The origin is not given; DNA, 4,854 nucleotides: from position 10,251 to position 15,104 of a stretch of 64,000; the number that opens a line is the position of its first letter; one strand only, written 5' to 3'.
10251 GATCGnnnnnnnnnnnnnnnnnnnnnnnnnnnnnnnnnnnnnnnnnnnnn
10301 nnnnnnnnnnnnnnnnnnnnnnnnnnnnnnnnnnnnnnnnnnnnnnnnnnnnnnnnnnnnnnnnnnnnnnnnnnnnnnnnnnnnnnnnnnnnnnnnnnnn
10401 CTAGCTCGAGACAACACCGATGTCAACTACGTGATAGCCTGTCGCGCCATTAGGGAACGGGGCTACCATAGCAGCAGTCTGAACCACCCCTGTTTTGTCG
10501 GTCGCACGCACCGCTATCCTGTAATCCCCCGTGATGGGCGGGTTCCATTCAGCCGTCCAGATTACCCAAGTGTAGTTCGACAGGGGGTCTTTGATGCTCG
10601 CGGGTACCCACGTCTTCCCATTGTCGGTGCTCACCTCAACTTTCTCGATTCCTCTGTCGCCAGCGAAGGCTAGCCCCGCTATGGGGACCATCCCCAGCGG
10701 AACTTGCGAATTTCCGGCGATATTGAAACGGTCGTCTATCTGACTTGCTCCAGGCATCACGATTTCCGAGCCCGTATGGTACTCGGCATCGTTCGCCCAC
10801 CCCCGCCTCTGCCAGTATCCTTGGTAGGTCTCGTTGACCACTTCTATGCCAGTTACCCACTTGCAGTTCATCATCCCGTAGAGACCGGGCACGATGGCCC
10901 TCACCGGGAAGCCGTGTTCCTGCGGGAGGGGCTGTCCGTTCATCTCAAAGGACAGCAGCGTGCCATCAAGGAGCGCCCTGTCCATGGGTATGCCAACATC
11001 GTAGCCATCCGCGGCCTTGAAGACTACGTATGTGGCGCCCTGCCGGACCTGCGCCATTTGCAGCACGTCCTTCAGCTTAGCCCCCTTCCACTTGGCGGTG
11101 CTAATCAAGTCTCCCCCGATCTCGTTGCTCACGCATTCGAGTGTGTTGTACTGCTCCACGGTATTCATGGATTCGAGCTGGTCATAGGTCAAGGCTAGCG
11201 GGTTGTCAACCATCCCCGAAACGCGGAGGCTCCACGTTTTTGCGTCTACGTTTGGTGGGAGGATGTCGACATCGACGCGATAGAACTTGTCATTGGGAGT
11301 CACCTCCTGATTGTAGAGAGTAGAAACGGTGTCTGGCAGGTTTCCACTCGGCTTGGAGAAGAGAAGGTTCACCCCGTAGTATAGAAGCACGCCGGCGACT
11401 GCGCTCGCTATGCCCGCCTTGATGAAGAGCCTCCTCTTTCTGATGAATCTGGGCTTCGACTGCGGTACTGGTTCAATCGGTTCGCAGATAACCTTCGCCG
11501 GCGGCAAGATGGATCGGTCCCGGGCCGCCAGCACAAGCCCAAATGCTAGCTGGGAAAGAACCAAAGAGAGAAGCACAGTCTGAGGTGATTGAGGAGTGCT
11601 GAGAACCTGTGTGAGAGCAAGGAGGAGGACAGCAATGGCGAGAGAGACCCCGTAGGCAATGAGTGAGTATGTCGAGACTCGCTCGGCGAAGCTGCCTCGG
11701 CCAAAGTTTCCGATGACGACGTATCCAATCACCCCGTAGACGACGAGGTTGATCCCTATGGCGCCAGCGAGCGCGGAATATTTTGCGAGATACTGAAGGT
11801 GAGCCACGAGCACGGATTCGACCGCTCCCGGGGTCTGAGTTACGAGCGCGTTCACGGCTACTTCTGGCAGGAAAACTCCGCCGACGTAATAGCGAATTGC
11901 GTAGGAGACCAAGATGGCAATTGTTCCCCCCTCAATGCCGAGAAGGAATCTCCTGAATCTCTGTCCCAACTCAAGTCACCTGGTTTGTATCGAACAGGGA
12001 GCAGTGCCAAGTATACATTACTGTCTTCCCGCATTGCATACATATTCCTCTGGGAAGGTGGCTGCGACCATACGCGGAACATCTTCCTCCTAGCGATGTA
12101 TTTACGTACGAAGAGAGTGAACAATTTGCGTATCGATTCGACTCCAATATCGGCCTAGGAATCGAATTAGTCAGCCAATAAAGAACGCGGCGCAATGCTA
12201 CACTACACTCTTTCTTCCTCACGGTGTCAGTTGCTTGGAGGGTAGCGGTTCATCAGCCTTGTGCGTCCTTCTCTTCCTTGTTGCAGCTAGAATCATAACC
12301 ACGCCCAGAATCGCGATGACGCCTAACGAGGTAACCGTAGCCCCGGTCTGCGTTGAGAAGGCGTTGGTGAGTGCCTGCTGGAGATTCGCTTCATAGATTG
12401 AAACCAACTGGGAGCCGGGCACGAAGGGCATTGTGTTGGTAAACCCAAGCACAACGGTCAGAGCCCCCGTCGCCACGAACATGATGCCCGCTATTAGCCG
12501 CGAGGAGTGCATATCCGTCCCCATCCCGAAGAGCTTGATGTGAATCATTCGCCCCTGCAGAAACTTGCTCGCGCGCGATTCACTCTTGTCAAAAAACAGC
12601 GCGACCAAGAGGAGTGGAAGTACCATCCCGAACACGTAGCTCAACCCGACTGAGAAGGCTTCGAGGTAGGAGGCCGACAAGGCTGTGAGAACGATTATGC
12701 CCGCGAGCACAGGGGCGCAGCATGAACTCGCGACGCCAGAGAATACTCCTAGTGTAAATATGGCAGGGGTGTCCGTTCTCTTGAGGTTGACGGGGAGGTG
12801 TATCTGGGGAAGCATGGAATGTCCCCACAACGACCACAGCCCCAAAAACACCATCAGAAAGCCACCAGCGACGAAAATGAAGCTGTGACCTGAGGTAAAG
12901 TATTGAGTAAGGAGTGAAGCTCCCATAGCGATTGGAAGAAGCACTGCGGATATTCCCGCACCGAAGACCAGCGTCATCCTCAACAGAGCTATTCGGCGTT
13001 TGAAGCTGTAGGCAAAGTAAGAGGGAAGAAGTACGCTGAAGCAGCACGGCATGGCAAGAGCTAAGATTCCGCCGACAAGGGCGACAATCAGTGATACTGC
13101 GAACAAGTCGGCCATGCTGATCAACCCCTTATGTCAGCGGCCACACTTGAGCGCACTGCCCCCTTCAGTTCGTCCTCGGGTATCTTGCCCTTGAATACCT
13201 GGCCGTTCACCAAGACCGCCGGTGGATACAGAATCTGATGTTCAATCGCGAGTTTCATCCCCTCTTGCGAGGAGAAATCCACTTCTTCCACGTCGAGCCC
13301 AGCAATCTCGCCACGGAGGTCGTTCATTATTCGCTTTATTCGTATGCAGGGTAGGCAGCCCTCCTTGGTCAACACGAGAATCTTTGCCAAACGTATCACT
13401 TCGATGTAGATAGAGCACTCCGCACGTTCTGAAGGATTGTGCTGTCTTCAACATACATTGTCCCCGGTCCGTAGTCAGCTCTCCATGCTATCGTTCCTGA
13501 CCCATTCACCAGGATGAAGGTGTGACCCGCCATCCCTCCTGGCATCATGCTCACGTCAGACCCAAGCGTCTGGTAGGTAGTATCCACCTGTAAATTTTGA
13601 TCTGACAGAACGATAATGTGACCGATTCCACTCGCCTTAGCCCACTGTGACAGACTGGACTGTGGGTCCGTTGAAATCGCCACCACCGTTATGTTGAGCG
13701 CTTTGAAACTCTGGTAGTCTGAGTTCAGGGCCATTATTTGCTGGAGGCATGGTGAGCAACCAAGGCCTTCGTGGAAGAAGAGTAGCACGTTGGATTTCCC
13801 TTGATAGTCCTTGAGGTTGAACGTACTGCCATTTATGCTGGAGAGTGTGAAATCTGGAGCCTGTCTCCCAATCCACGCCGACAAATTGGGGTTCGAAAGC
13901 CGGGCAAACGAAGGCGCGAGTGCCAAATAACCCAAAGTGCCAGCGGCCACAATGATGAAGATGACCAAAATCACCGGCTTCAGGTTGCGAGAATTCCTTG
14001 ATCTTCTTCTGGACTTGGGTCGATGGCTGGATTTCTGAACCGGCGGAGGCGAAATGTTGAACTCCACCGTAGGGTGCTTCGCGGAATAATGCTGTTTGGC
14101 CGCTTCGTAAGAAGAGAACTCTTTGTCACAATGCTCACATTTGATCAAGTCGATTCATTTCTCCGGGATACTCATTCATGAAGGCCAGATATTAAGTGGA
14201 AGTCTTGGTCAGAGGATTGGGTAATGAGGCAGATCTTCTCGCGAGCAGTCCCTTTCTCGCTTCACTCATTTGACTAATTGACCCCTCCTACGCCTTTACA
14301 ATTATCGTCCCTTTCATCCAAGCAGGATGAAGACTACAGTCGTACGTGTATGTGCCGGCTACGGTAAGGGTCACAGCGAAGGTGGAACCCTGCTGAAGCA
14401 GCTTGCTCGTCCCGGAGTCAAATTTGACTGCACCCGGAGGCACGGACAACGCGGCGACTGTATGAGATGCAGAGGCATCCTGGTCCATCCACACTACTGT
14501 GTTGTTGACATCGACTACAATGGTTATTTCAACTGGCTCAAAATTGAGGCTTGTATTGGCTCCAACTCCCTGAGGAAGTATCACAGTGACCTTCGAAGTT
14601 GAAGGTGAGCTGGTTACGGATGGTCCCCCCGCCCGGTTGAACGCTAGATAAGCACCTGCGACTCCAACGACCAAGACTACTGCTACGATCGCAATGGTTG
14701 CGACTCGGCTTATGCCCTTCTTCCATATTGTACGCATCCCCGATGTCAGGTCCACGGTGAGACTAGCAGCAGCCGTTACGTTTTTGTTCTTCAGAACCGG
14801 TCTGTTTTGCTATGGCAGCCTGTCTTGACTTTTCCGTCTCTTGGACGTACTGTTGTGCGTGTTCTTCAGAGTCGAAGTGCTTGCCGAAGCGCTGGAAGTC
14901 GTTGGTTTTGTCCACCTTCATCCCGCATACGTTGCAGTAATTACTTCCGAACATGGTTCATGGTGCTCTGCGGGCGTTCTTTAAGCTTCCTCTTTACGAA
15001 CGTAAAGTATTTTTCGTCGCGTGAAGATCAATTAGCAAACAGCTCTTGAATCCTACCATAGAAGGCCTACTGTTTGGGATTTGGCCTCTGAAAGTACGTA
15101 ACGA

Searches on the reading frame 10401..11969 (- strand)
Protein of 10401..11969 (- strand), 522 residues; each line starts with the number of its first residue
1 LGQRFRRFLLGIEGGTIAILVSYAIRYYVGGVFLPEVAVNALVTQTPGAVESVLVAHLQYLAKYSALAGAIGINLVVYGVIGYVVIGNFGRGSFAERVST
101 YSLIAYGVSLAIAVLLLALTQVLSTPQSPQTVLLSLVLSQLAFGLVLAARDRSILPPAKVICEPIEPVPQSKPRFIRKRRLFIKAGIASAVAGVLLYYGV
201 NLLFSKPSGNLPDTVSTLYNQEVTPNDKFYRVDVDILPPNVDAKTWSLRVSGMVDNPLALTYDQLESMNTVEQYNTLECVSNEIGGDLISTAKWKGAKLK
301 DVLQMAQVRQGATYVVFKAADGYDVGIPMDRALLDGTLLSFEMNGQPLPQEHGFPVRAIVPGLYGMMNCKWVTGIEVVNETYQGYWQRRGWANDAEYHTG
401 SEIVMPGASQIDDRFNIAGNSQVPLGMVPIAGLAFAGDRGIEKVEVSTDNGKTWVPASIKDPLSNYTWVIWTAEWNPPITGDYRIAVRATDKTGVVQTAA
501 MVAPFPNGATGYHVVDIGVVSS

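Call 7: search_protein_families(library=pfam, proteins=[window:10401-11969:-], max_evalue=0.01)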
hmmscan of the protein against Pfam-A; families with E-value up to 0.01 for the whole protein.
window:10401-11969:- (522 aa): 2 families
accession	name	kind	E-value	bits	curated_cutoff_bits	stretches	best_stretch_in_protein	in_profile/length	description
PF00174.25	Oxidored_molyb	-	1.8e-49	168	24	1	239-386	5-169/169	Oxidoreductase molybdopterin binding domain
PF03404.22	Mo-co_dimer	-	4.5e-09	36.9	22.7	1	426-502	29-119/138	Mo-co oxidoreductase dimerisation domain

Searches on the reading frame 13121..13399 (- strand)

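Call 7: search_protein_families(library=pfam, proteins=[window:13121-13399:-], max_evalue=0.01)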
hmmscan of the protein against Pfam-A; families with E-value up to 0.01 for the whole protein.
window:13121-13399:- (92 aa): 3 families
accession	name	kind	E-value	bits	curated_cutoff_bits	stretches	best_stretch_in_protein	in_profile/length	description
PF00462.30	Glutaredoxin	-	0.0024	18.5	22.9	1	7-68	1-59/60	Glutaredoxin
PF05768.20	Glrx-like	-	0.0035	18.1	26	1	6-79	1-73/77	Glutaredoxin-like domain (DUF836)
PF13192.12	Thioredoxin_3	-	0.0059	17.1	24.8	1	6-77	2-69/76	Thioredoxin domain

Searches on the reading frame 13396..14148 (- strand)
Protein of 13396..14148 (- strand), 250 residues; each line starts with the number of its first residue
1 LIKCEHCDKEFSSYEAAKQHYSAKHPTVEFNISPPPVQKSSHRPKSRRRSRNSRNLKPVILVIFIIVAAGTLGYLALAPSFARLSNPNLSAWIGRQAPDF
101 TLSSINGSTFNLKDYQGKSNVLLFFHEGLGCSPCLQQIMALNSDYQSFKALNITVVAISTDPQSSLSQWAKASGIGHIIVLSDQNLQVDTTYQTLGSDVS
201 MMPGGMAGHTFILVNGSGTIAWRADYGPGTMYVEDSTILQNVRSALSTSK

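Call 7: search_protein_families(library=pfam, proteins=[window:13396-14148:-], max_evalue=0.01)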
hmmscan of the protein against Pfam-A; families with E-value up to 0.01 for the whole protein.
window:13396-14148:- (250 aa): 5 families
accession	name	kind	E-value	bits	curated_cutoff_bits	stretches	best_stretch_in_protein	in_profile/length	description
PF00578.27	AhpC-TSA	-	4.2e-24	85.3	26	1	93-222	1-123/124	AhpC/TSA family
PF08534.16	Redoxin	-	1.1e-14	54.9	26.6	1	94-223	3-131/148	Redoxin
PF23225.1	zf-C2H2_7th_ZNF462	-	0.00051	20.2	27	1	3-31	6-34/42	Zinc finger protein 462, seventh C2H2 zinc finger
PF23107.1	Zf-C2H2_ZNF451_C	-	0.0025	18.8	30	1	1-21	38-58/59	Two consecutive Zinc fingers C2H2 type, ZNF451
PF13894.12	zf-C2H2_4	-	0.0087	17.1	27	0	3-25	2-24/24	C2H2-type zinc finger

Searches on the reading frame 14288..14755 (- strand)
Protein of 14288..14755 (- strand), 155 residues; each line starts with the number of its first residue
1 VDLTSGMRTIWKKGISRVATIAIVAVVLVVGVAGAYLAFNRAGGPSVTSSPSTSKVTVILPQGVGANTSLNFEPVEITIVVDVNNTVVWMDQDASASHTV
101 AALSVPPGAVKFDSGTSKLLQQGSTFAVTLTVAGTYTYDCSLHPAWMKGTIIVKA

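Call 9: search_protein_families(library=pfam, proteins=[window:14288-14755:-], max_evalue=0.01)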
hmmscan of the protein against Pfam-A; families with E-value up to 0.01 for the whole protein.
window:14288-14755:- (155 aa): 2 families
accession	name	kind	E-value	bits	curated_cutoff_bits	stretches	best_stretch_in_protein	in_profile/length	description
PF00127.26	Copper-bind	-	1.2e-09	38.9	21.2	1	66-154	8-99/99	Copper binding proteins, plastocyanin/azurin family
PF13473.12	Cupredoxin_1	-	2.1e-06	28.1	27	1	71-153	31-104/104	Cupredoxin-like domain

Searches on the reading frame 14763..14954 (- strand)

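Call 9: search_protein_families(library=pfam, proteins=[window:14763-14954:-], max_evalue=0.01)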
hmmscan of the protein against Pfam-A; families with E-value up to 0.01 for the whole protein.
window:14763-14954:- (63 aa): 0 families

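Call 43: search_protein_families(library=ncbifam, proteins=[window:14763-14954:-], max_evalue=0.001)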
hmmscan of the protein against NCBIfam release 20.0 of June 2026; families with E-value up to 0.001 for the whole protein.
window:14763-14954:- (63 aa): 0 families

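Call 55: search_protein_families(library=pfam, proteins=[window:14766-14954:-], max_evalue=10)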
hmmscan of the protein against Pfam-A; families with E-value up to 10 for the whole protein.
seq(63 aa): 1 family
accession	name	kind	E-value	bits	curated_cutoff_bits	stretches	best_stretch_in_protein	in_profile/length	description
PF25095.1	C2H2-zf_KIN17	-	0.069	13.8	27.7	1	6-35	4-30/30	KIN17 C2H2-type zinc finger domain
